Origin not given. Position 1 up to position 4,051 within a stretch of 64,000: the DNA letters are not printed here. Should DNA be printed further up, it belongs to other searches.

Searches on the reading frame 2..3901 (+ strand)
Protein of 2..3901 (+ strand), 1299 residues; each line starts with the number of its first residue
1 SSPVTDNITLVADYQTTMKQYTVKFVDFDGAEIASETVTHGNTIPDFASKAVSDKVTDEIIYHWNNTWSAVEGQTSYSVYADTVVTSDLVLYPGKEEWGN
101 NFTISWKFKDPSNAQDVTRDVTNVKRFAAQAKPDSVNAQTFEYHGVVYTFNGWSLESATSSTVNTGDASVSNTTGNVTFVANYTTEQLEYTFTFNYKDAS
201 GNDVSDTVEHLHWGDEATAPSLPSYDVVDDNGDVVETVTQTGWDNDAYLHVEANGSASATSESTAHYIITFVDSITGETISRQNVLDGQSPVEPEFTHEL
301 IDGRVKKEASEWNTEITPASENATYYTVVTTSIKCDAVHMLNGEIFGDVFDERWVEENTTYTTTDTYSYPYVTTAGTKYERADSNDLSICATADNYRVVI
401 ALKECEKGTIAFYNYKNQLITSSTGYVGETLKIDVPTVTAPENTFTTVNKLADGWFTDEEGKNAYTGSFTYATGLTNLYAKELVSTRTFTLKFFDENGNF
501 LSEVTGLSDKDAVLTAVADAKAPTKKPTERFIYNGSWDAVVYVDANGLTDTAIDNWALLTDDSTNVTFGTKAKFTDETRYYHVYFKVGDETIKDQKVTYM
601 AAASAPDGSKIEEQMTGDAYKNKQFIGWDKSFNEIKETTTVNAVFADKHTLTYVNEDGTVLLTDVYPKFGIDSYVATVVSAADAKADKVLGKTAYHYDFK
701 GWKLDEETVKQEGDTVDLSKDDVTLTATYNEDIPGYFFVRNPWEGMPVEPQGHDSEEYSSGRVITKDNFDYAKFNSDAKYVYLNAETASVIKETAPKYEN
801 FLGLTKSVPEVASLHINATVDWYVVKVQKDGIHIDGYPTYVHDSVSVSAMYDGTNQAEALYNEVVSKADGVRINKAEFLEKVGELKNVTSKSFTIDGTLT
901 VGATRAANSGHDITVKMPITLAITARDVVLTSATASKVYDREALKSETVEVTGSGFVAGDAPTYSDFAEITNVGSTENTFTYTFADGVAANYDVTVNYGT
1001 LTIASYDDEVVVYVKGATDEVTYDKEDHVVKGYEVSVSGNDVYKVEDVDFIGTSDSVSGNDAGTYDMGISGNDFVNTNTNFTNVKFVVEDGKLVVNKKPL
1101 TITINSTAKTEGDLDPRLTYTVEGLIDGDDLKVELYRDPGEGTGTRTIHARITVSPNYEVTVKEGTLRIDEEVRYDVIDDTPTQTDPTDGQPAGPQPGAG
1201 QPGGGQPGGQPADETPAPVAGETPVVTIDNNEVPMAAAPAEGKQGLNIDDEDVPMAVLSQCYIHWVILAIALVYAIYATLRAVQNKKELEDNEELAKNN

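Call 56: search_protein_families(library=pfam, proteins=[window:2-3901:+], max_evalue=0.00001)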
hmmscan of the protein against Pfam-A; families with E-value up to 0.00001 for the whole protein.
window:2-3901:+ (1299 aa): 1 family
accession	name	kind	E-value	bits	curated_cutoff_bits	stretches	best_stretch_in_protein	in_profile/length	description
PF18676.6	MBG_2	-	1.1e-12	48.8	25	1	1100-1167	1-71/72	MBG domain (YGX type)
